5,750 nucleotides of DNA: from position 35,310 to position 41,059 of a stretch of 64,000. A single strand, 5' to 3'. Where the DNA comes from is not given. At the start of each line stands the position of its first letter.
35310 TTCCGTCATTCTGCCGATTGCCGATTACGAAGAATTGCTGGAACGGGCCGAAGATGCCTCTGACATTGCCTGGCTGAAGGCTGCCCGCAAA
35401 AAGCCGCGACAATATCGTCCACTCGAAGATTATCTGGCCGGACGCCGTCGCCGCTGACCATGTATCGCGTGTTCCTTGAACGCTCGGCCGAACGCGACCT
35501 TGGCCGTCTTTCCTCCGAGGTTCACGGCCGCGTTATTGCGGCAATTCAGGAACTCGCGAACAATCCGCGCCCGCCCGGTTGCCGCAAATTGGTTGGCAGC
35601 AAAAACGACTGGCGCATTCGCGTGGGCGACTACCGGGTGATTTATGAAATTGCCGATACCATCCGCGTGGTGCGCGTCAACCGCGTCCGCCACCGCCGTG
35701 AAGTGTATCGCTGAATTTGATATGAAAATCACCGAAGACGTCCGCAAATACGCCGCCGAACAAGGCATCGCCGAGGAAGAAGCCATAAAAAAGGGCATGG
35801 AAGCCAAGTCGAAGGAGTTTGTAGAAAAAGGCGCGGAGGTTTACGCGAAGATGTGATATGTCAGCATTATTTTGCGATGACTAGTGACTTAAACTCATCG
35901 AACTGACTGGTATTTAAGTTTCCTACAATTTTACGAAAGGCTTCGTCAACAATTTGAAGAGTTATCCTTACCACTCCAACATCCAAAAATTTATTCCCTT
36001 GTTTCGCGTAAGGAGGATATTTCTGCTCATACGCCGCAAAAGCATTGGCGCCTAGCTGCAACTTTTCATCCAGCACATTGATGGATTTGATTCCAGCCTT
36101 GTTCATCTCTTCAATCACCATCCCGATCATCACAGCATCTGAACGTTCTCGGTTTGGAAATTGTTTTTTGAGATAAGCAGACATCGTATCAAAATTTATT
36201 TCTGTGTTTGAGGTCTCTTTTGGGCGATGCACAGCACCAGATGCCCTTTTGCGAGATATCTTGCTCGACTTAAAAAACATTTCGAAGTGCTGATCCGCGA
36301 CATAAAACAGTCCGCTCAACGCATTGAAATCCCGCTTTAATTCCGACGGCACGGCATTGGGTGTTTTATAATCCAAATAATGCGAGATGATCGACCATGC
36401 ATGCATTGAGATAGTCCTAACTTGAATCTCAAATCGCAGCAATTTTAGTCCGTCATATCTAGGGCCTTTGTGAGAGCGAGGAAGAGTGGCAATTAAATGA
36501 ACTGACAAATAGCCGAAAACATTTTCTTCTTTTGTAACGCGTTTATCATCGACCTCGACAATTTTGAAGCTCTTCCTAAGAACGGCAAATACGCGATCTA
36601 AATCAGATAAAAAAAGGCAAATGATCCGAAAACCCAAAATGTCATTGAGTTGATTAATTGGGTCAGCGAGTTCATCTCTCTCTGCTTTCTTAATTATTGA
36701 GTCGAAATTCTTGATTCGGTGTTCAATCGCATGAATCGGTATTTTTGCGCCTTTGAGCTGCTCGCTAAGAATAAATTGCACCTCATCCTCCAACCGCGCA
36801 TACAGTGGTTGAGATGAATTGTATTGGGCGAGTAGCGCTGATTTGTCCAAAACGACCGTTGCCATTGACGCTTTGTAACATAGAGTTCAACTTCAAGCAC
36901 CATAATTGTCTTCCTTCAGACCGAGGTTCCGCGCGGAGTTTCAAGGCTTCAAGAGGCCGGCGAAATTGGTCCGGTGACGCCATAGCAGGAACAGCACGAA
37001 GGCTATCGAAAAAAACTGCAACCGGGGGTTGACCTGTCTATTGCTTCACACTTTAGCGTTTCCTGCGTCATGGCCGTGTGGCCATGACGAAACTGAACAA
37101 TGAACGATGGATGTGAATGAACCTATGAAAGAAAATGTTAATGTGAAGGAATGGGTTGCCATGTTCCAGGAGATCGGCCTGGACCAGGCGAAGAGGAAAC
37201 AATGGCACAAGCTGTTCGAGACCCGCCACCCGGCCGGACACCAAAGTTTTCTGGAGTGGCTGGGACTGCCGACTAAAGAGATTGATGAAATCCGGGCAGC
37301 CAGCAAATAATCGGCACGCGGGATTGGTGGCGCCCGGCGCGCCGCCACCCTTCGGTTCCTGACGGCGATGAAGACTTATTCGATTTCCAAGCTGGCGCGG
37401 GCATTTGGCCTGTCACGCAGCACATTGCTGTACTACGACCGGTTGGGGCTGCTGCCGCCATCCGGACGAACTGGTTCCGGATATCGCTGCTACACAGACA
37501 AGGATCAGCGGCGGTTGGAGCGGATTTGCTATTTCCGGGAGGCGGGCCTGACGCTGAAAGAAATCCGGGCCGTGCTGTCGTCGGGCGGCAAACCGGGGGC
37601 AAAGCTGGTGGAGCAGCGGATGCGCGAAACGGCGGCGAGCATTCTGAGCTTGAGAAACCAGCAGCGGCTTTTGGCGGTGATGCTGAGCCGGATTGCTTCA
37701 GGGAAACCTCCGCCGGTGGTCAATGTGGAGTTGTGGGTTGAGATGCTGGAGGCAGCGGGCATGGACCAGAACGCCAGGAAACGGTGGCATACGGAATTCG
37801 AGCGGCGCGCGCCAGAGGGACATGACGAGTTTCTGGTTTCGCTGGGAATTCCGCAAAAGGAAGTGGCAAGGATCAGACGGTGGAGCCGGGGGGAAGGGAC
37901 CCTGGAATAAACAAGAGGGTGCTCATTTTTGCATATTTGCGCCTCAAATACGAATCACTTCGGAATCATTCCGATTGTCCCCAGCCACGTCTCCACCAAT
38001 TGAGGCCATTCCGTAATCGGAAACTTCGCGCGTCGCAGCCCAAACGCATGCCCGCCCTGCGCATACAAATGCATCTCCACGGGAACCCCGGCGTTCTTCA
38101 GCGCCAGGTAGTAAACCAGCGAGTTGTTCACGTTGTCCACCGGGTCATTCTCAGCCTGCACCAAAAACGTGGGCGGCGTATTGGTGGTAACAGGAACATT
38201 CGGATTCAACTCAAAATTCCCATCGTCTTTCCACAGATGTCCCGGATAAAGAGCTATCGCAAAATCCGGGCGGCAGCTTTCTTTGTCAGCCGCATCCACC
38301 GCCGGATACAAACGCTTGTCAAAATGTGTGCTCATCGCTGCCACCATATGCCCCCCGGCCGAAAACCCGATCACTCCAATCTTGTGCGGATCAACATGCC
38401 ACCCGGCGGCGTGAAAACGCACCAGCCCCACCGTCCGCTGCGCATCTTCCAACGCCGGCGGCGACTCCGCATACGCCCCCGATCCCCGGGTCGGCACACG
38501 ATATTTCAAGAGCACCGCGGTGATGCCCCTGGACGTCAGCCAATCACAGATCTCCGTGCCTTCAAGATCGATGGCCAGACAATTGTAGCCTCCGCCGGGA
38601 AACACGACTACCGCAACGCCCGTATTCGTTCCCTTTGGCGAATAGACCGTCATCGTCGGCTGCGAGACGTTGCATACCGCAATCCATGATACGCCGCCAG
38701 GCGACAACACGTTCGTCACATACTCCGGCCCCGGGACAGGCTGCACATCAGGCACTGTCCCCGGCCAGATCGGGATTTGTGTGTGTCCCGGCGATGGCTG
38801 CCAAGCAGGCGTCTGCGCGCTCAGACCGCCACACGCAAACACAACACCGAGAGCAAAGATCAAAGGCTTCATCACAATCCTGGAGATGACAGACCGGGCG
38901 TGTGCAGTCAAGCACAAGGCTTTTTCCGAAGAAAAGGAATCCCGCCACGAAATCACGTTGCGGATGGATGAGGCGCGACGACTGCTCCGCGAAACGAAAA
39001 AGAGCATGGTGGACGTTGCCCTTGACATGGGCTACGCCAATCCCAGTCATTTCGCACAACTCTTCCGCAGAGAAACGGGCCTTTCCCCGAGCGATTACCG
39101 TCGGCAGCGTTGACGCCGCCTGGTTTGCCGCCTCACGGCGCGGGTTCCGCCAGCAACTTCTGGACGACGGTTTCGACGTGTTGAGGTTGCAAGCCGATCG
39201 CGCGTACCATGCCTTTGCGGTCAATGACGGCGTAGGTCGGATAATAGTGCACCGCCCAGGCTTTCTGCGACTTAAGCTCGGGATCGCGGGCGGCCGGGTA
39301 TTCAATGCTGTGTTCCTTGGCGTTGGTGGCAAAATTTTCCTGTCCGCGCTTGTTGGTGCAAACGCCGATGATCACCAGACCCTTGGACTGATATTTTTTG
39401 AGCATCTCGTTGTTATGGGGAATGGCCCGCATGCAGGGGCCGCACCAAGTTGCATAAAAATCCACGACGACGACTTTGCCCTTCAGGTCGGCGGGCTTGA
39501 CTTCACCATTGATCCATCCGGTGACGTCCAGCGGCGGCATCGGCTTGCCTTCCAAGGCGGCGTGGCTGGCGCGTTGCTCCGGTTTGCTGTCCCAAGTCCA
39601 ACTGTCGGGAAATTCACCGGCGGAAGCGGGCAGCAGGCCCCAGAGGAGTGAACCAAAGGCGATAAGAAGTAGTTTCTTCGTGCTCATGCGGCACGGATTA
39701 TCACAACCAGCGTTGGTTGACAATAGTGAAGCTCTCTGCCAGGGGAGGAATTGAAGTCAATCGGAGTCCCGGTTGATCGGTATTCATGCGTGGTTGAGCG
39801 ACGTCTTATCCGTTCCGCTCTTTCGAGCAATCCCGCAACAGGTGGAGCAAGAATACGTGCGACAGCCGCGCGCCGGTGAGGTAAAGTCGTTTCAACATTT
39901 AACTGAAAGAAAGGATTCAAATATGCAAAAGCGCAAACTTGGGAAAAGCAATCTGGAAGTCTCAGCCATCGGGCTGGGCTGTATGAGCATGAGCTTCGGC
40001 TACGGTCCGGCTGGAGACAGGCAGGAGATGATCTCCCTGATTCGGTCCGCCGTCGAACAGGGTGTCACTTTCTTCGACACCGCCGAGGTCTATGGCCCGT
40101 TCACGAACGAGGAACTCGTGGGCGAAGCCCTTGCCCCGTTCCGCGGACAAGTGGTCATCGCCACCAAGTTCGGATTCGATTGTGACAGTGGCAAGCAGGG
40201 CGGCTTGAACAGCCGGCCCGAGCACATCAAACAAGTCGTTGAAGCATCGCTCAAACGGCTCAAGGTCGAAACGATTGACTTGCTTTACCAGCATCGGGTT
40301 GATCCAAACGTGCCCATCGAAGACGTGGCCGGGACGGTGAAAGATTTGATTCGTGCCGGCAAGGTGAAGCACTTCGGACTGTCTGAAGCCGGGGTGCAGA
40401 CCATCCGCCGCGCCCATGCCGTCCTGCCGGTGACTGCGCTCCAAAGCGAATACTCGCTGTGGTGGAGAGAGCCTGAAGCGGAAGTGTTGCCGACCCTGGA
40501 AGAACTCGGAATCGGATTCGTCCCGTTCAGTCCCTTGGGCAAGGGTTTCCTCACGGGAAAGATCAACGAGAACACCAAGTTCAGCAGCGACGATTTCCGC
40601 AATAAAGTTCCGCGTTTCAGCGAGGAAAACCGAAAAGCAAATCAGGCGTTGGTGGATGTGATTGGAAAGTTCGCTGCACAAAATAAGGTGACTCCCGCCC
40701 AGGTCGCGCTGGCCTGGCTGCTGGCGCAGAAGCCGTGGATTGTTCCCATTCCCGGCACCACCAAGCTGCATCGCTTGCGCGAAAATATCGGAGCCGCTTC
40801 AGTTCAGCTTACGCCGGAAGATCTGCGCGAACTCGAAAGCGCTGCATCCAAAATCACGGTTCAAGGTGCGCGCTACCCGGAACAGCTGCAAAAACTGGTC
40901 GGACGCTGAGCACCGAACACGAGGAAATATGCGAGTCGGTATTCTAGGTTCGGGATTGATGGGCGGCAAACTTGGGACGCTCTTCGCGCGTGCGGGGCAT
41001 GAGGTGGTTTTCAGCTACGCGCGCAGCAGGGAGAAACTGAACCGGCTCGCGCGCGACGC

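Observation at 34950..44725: thiC 3' end is present three times, bracketing a TA cassette and a ~9-kb accessory island: serial integration at the thiC terminus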

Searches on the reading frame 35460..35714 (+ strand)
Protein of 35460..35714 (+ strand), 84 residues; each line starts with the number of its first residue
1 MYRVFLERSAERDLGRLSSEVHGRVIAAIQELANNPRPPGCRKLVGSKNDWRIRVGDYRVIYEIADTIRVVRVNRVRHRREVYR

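Call 10: search_protein_families(library=pfam, proteins=[window:35460-35714:+], max_evalue=0.01)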
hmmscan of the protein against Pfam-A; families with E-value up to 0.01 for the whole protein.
window:35460-35714:+ (84 aa): 1 family
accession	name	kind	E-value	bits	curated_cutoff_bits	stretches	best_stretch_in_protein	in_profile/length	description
PF05016.21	ParE_toxin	-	4.3e-13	50.1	23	1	5-83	2-89/89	ParE toxin of type II toxin-antitoxin system, parDE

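Call 28: find_related_loci(query=window:35460-35711:+, collection=metagenome_contigs, flank=6000)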
Query window:35460-35711:+ (84 aa) in metagenome_contigs; peptide patterns used: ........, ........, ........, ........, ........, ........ (x = any residue, [..] = any of these).
600 stretches matched a pattern (row limit reached: there are more); 502 encode a relative of the query (tblastn E <= 1e-3); the best 80 are kept; 80 distinct loci.
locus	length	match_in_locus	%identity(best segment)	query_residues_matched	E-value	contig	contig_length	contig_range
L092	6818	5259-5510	88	1-84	2e-46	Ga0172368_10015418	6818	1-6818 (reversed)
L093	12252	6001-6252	83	1-84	4e-45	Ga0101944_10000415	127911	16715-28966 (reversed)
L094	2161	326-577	81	1-84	4e-44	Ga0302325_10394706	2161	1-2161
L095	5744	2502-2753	83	1-84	6e-44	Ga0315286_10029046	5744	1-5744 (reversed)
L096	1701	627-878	82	1-84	2e-44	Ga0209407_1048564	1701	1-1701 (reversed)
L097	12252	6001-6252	79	1-84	3e-43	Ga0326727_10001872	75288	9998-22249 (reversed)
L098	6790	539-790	79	1-84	6e-43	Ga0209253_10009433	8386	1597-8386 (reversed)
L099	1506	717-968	82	1-84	6e-43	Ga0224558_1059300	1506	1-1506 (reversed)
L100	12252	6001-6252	81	1-84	4e-42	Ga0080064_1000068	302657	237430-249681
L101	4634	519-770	79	1-84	1e-41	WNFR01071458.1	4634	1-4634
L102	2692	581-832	79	1-84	2e-41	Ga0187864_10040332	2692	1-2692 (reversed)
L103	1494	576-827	77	1-84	5e-41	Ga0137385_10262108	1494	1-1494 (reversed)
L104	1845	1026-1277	75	1-84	6e-40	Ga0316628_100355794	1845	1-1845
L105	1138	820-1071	76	1-84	5e-41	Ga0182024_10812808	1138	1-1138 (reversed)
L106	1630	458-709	74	1-84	1e-39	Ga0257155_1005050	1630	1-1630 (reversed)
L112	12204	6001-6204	85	1-68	2e-36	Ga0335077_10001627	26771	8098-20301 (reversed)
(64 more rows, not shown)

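Call 71: search_protein_families(library=padloc, proteins=[window:35460-35714:+], max_evalue=0.001)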
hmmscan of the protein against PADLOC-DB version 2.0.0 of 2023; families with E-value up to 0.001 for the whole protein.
window:35460-35714:+ (84 aa): 0 families

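Call 72: search_protein_families(library=ncbifam, proteins=[window:35460-35714:+], max_evalue=0.001)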
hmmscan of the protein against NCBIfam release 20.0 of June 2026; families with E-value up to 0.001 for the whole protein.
window:35460-35714:+ (84 aa): 1 family
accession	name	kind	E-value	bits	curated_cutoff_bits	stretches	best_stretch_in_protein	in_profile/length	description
TIGR02385.1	RelE_StbE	subfamily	0.00026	21.4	27.9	1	8-82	6-87/88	type II toxin-antitoxin system mRNA interferase toxin, RelE/StbE family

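Call 84: find_homologous_proteins(query=L112:4682-5554:+, max_evalue=1e-80)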
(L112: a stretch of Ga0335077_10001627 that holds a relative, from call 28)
Query L112:4682-5554:+ (291 aa): 7941 proteins with E <= 1e-80 among 8000 candidates; the best 120 are listed.
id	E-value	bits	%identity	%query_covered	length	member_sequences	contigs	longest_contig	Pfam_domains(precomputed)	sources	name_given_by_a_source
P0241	2.6e-179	612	96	100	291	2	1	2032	PF01634.24,PF08029.17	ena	-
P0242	2.0e-177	606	95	100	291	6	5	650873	PF01634.24,PF08029.17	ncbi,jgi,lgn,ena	ncbi:MAG: ATP phosphoribosyltransferase [Verrucomicrobiia bacterium]|jgi:ATP phosphoribosyltransfera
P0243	2.5e-174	596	93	100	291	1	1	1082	PF01634.24,PF08029.17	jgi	-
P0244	6.2e-174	595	92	100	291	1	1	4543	PF01634.24,PF08029.17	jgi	jgi:ATP phosphoribosyltransferase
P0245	1.1e-171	587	91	100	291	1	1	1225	PF01634.24,PF08029.17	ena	-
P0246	1.7e-171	587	92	100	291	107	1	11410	PF01634.24,PF08029.17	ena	-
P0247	3.4e-171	586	91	100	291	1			PF01634.24,PF08029.17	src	-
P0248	8.6e-171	584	91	100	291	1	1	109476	PF01634.24,PF08029.17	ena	-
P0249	1.1e-170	584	91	100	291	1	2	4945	PF01634.24,PF08029.17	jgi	-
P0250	2.6e-170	583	91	100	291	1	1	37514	PF01634.24,PF08029.17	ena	-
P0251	4.8e-170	582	90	100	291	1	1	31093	PF01634.24,PF08029.17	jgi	jgi:ATP phosphoribosyltransferase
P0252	6.4e-170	582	90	100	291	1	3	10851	PF01634.24,PF08029.17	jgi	jgi:ATP phosphoribosyltransferase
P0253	1.0e-169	581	91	100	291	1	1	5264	PF01634.24,PF08029.17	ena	-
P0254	3.1e-169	579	90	100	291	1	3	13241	PF01634.24,PF08029.17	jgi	jgi:ATP phosphoribosyltransferase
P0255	3.6e-169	579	91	100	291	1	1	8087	PF01634.24,PF08029.17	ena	-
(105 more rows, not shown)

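Call 85: find_encoding_contigs(protein=P0242, flank=3000, max_places=3)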
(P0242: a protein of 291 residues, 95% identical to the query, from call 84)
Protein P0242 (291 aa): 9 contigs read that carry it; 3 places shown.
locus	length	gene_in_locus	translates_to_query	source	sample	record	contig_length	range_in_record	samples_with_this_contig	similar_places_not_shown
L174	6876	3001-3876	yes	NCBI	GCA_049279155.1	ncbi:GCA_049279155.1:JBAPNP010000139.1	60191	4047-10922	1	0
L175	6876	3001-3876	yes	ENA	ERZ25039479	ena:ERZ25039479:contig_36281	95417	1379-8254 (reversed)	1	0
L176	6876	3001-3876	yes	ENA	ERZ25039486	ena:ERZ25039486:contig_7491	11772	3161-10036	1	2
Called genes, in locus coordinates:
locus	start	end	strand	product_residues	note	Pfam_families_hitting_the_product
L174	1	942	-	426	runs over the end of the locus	PF02674:Colicin_V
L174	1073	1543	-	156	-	-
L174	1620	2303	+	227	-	PF00551:Formyl_trans_N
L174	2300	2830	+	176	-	-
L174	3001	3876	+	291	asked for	PF01634:HisG, PF08029:HisG_C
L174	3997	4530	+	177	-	PF01661:Macro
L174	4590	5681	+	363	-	PF00150:Cellulase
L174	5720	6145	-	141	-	PF00989:PAS (faint), PF13188:PAS_8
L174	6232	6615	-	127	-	PF01245:Ribosomal_L19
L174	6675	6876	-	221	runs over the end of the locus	PF01746:tRNA_m1G_MT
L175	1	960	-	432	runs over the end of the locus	PF02674:Colicin_V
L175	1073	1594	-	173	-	-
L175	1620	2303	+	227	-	PF00551:Formyl_trans_N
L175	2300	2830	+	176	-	-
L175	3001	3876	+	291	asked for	PF01634:HisG, PF08029:HisG_C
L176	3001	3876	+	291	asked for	PF01634:HisG, PF08029:HisG_C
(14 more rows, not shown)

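Call 86: find_encoding_contigs(protein=P0241, flank=3000, max_places=2)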
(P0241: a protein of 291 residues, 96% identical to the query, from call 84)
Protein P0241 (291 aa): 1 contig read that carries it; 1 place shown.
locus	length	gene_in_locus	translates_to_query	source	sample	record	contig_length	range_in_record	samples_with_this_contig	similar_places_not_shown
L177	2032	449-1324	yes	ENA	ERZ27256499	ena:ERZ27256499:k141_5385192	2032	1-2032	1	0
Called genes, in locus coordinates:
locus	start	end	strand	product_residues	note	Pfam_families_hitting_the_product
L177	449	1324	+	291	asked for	PF01634:HisG, PF08029:HisG_C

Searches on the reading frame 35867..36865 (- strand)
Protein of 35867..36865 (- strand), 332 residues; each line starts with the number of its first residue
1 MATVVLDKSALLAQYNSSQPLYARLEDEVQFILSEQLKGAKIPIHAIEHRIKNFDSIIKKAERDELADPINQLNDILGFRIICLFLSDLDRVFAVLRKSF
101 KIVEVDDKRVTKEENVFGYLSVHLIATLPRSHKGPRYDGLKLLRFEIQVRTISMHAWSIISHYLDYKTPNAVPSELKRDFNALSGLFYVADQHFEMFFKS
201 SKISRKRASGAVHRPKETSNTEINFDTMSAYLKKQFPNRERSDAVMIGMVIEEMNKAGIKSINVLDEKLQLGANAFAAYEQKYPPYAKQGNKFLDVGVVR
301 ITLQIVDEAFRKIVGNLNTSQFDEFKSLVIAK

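Call 10: search_protein_families(library=pfam, proteins=[window:35867-36865:-], max_evalue=0.01)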
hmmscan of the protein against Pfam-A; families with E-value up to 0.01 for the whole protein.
window:35867-36865:- (332 aa): 1 family
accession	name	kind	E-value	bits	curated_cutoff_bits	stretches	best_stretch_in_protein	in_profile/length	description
PF04607.23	RelA_SpoT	-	1.8e-22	80.2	27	1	49-169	1-111/113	Region found in RelA / SpoT proteins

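Call 71: search_protein_families(library=padloc, proteins=[window:35867-36865:-], max_evalue=0.001)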
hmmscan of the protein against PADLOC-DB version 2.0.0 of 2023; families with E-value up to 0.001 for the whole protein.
window:35867-36865:- (332 aa): 1 family
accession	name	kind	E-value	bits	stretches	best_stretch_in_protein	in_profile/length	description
PDLC04999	PDC-S33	-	3.3e-15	54.4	1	28-282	50-300/349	-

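Call 72: search_protein_families(library=ncbifam, proteins=[window:35867-36865:-], max_evalue=0.001)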
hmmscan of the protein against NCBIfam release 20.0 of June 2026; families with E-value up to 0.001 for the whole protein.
window:35867-36865:- (332 aa): 2 families
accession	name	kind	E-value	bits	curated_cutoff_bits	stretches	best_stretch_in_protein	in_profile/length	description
NF053588.1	GTPPhKinYjbM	equivalog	1.9e-23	83.3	320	1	38-191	31-182/201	GTP diphosphokinase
TIGR00691.1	spoT_relA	subfamily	1.2e-05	23.9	499.2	1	29-162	191-313/687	RelA/SpoT family protein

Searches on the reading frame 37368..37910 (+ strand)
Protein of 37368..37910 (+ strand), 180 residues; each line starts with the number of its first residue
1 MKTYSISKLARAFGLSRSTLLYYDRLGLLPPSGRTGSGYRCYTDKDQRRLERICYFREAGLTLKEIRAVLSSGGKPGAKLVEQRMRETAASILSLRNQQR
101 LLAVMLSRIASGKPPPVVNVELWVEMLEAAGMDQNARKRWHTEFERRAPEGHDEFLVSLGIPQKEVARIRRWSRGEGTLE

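Call 10: search_protein_families(library=pfam, proteins=[window:37368-37910:+], max_evalue=0.01)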
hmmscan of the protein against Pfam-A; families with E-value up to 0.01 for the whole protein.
window:37368-37910:+ (180 aa): 5 families
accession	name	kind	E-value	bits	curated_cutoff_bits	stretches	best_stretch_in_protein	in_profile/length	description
PF13411.12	MerR_1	-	1.9e-19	69.9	21.6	1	4-71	1-67/69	MerR HTH family regulatory protein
PF00376.29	MerR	-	8.8e-14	51.5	28.2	1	5-42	1-38/38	MerR family regulatory protein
PF09278.17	MerR-DNA-bind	-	8.2e-05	23.6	25.4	1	48-106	2-59/65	MerR, DNA binding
PF02796.21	HTH_7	-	0.00097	19.7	23.8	1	4-21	22-39/45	Helix-turn-helix domain of resolvase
PF05225.22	HTH_psq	-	0.0023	18.1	20.4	1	5-23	18-36/45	helix-turn-helix, Psq domain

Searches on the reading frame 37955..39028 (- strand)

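Call 10: search_protein_families(library=pfam, proteins=[window:37955-39028:-], max_evalue=0.01)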
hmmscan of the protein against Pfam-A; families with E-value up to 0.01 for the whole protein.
window:37955-39028:- (357 aa): 5 families
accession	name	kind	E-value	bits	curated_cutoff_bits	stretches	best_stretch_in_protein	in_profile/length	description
PF07859.19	Abhydrolase_3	-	2.9e-14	53.8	25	1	140-329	1-208/210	alpha/beta hydrolase fold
PF20434.5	BD-FAE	-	4.7e-14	52.9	26.8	1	127-242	2-117/215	BD-FAE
PF00326.27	Peptidase_S9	-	3e-11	43.6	22.6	1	207-334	57-194/213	Prolyl oligopeptidase family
PF01738.24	DLH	-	2e-06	28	21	1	206-335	88-194/217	Dienelactone hydrolase family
PF00561.26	Abhydrolase_1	-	0.0058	16.8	25.8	0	271-328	200-239/245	alpha/beta hydrolase fold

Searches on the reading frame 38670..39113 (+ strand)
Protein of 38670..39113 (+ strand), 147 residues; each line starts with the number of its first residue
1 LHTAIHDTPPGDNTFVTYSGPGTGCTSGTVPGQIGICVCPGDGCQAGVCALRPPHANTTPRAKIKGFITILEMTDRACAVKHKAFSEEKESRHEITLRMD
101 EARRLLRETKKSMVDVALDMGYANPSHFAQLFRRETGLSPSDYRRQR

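Call 10: search_protein_families(library=pfam, proteins=[window:38670-39113:+], max_evalue=0.01)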
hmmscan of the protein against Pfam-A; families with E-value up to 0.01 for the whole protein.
window:38670-39113:+ (147 aa): 2 families
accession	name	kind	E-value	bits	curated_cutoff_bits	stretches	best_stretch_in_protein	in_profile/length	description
PF12833.13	HTH_18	-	2e-16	60.5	33.6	1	96-146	30-80/80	Helix-turn-helix domain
PF00165.29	HTH_AraC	-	4.8e-10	39.8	26.6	1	109-145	7-42/42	Bacterial regulatory helix-turn-helix proteins, AraC family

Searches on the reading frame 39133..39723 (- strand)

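Call 10: search_protein_families(library=pfam, proteins=[window:39133-39723:-], max_evalue=0.01)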
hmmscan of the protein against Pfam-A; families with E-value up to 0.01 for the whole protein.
window:39133-39723:- (196 aa): 7 families
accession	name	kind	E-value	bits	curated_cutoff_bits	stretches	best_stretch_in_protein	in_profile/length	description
PF00578.27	AhpC-TSA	-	1.4e-18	67.4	26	1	59-175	2-123/124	AhpC/TSA family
PF08534.16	Redoxin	-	3.2e-17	63.1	26.6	1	59-183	3-138/148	Redoxin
PF13905.12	Thioredoxin_8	-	7.2e-11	42.7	27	1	82-172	1-93/94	Thioredoxin-like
PF00085.26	Thioredoxin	-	1.9e-08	34.7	23.5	1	82-118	18-53/103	Thioredoxin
PF00255.25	GSHPx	-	2.8e-05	24.1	27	1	76-136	15-74/108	Glutathione peroxidase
PF13098.12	Thioredoxin_2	-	0.00084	20.1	27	1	80-180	3-96/104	Thioredoxin-like domain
PF13899.12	Thioredoxin_7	-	0.0014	19.1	27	0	69-98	4-33/83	Thioredoxin-like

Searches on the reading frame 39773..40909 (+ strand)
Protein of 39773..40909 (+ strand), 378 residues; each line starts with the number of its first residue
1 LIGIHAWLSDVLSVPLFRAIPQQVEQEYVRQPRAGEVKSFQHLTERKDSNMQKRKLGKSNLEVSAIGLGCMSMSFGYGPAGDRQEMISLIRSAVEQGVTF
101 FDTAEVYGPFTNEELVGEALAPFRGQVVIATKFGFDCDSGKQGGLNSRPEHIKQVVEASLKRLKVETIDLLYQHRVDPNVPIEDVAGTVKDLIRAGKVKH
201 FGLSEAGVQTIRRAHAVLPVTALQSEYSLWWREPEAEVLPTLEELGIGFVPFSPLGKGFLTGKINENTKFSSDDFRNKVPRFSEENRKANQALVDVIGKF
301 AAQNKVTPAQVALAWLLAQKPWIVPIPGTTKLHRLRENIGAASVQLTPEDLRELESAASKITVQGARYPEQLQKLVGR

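Call 10: search_protein_families(library=pfam, proteins=[window:39773-40909:+], max_evalue=0.01)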
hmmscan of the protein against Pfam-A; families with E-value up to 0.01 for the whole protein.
window:39773-40909:+ (378 aa): 1 family
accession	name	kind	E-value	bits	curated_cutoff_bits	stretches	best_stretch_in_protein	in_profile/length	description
PF00248.27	Aldo_ket_red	-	6.3e-76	255.7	24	1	66-357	2-289/291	Aldo/keto reductase family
